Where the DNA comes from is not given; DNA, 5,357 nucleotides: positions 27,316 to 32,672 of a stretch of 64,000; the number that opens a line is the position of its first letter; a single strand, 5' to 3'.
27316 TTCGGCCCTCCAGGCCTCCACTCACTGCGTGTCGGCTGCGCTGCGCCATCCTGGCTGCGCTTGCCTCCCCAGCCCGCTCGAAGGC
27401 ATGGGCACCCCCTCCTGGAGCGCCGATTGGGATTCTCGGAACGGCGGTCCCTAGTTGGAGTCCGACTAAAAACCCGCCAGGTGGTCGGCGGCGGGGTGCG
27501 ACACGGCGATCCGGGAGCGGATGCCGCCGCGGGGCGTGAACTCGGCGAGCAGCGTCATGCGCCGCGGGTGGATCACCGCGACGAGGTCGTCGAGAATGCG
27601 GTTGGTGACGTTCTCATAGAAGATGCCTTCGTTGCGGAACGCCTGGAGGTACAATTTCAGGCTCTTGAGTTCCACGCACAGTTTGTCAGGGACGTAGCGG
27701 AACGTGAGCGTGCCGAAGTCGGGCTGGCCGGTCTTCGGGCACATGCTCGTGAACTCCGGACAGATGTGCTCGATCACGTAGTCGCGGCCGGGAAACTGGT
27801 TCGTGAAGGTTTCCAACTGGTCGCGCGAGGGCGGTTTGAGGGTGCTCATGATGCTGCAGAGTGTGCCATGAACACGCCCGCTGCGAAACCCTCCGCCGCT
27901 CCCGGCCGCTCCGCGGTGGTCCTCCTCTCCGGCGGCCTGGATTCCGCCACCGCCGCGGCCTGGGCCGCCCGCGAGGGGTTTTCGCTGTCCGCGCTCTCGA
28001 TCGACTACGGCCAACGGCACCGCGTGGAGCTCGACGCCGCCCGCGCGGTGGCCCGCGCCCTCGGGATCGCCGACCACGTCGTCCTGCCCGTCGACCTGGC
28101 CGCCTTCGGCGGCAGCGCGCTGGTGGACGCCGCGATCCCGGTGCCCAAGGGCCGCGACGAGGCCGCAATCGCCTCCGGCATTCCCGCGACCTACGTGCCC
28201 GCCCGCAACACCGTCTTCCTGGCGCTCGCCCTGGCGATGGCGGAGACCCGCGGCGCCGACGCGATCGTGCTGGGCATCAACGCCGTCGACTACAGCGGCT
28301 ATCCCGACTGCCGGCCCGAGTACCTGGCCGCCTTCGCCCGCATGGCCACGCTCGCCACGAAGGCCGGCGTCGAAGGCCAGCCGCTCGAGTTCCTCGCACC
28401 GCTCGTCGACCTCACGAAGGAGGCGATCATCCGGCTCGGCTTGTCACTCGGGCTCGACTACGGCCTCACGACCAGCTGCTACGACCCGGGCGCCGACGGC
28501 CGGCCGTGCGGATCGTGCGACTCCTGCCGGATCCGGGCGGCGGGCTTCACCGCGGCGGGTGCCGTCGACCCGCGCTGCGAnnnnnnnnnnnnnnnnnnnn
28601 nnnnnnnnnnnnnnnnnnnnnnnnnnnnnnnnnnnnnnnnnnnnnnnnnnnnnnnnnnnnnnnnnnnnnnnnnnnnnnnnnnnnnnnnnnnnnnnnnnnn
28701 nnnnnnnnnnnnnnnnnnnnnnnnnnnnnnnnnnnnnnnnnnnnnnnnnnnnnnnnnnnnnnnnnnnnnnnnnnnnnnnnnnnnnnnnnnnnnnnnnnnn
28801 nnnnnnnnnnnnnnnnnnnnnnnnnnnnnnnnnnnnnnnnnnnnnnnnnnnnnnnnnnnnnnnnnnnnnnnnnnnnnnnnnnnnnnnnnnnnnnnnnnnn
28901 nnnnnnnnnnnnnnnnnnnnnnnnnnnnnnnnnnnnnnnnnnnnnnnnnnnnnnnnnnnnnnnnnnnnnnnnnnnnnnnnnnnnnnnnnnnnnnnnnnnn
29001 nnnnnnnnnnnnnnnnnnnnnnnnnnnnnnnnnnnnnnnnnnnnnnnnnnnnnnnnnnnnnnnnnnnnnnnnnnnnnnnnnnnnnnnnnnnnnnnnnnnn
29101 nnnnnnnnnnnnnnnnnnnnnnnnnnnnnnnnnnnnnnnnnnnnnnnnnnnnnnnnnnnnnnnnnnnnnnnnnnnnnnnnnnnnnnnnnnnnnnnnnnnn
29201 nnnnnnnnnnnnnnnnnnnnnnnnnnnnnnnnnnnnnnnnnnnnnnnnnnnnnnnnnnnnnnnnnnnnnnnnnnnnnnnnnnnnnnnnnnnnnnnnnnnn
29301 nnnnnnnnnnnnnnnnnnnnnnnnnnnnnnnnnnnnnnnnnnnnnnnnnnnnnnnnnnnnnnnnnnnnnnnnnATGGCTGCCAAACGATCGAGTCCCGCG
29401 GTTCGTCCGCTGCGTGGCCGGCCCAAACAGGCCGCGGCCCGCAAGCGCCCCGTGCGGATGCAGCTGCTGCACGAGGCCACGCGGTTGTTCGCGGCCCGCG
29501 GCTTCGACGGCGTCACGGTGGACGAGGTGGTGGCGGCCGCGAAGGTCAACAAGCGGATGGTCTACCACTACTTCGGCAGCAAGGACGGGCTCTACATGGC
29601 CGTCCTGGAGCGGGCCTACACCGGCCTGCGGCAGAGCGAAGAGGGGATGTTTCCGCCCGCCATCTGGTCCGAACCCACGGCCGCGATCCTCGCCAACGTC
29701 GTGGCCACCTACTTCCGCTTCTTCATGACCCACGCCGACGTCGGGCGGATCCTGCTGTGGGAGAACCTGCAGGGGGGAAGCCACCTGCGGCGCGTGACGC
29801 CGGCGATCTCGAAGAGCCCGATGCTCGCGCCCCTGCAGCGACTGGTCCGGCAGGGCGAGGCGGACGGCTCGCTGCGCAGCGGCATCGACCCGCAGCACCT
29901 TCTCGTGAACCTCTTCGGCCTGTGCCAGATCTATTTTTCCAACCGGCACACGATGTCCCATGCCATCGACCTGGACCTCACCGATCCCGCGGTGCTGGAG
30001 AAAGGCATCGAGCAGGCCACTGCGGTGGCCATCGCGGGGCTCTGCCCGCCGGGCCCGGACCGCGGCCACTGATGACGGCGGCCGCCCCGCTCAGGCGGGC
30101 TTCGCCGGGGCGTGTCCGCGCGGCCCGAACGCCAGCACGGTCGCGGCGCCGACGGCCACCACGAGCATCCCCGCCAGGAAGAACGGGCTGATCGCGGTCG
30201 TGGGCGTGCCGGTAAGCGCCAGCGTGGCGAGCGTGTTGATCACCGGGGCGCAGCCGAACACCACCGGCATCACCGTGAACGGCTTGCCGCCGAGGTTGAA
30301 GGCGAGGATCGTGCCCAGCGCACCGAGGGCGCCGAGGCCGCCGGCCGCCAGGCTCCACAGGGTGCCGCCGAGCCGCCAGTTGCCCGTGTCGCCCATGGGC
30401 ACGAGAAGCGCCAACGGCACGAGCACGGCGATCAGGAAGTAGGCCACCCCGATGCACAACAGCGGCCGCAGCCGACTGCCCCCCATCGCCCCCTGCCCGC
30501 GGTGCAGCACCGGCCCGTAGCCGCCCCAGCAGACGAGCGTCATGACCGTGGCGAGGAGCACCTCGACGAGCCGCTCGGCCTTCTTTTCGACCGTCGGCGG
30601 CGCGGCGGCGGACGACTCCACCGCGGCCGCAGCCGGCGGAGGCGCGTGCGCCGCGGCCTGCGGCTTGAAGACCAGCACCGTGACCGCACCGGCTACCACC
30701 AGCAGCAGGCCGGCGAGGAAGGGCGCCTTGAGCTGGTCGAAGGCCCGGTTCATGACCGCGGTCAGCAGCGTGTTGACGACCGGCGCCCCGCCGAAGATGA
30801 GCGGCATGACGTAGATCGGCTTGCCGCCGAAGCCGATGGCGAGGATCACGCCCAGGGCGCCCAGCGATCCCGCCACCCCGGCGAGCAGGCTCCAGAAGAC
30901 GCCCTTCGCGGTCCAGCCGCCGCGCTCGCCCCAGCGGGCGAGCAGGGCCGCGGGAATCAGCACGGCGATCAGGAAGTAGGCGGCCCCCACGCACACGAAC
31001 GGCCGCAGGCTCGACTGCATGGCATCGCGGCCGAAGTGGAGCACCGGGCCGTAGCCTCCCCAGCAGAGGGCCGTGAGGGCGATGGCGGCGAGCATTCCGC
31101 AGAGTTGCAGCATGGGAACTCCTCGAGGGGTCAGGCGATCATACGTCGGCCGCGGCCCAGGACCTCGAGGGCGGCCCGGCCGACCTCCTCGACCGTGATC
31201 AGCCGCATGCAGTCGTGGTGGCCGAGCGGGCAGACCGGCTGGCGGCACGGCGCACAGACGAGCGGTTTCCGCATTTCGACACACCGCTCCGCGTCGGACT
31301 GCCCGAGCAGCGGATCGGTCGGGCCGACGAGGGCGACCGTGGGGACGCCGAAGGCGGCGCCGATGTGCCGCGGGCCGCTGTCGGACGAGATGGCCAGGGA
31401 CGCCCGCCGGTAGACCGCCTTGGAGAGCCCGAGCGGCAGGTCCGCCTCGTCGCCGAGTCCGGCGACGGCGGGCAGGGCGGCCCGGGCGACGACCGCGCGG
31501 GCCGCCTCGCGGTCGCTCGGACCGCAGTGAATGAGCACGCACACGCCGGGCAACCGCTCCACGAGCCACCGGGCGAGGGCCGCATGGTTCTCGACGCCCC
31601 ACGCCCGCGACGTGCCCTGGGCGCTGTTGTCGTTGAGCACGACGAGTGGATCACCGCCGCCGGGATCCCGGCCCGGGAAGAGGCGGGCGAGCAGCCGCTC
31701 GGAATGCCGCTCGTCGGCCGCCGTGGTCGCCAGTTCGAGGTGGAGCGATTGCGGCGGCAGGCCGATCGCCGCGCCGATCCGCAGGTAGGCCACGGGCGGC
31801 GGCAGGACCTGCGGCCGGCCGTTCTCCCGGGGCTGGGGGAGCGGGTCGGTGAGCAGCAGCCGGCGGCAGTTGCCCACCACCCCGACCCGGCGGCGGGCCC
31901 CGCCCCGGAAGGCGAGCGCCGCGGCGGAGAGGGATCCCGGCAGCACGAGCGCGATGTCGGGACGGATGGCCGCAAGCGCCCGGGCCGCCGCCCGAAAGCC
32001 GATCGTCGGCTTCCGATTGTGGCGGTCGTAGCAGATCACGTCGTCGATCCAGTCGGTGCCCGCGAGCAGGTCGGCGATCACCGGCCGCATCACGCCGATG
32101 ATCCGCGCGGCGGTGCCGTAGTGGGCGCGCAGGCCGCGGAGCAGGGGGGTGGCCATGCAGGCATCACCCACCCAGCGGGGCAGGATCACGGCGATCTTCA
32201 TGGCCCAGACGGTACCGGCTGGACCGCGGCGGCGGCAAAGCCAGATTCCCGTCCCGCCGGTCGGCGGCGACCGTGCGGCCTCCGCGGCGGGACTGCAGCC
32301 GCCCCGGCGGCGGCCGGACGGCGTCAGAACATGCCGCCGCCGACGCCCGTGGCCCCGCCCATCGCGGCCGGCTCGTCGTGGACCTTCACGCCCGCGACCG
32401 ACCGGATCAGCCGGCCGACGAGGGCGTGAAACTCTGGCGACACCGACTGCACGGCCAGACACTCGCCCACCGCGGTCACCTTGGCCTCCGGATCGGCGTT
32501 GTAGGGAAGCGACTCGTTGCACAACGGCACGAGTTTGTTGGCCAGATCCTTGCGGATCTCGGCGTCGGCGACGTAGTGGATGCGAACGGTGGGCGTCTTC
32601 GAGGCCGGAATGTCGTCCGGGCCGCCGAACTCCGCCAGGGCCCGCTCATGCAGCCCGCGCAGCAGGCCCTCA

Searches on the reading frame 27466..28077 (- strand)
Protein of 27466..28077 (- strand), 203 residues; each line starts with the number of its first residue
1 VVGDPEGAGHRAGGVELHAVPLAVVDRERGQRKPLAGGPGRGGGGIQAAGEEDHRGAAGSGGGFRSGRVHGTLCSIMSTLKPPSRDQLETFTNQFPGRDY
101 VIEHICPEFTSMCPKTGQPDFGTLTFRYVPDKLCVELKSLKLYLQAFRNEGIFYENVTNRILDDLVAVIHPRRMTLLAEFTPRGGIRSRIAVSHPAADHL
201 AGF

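Call 38: search_protein_families(library=pfam, proteins=[window:27466-28077:-])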
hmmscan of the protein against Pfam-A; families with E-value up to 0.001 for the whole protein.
window:27466-28077:- (203 aa): 1 family
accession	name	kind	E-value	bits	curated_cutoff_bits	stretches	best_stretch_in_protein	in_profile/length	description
PF14489.11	QueF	-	5.6e-30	103.8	27.3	1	119-196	1-78/81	QueF-like protein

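Call 54: find_encoding_contigs(protein=window:27466-28077:-, flank=1500, max_places=10)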
Protein window:27466-28077:- (203 aa): no gene with exactly this product is on record in the collection.
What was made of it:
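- Tried and rejected: QueF look-up for population variation at copy B. The protein is not on record (call 54).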

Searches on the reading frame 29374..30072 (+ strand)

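Call 38: search_protein_families(library=pfam, proteins=[window:29374-30072:+])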
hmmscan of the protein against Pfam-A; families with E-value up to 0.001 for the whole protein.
window:29374-30072:+ (232 aa): 4 families
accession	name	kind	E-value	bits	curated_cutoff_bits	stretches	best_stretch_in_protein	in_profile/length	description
PF17938.6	TetR_C_29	-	2e-23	83.2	26.2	1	106-210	5-110/119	Tetracyclin repressor-like, C-terminal domain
PF00440.29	TetR_N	-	4e-16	59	24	1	31-76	1-46/47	Bacterial regulatory proteins, tetR family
PF14514.11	TetR_C_9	-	6.8e-06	26.7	25.3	1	106-223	12-124/130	Tetracyclin repressor-like, C-terminal domain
PF17926.6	TetR_C_21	-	8.6e-06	26.4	26.2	1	110-197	6-90/111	Tetracyclin repressor-like, C-terminal domain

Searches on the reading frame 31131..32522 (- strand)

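Call 89: search_protein_families(library=pfam, proteins=[window:31131-32522:-], max_evalue=0.00001)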
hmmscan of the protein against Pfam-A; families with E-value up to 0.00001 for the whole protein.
window:31131-32522:- (463 aa): 1 family
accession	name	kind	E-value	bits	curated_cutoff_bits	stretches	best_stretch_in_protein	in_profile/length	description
PF01075.23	Glyco_transf_9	-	5.6e-19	68.9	22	1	178-434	3-244/247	Glycosyltransferase family 9 (heptosyltransferase)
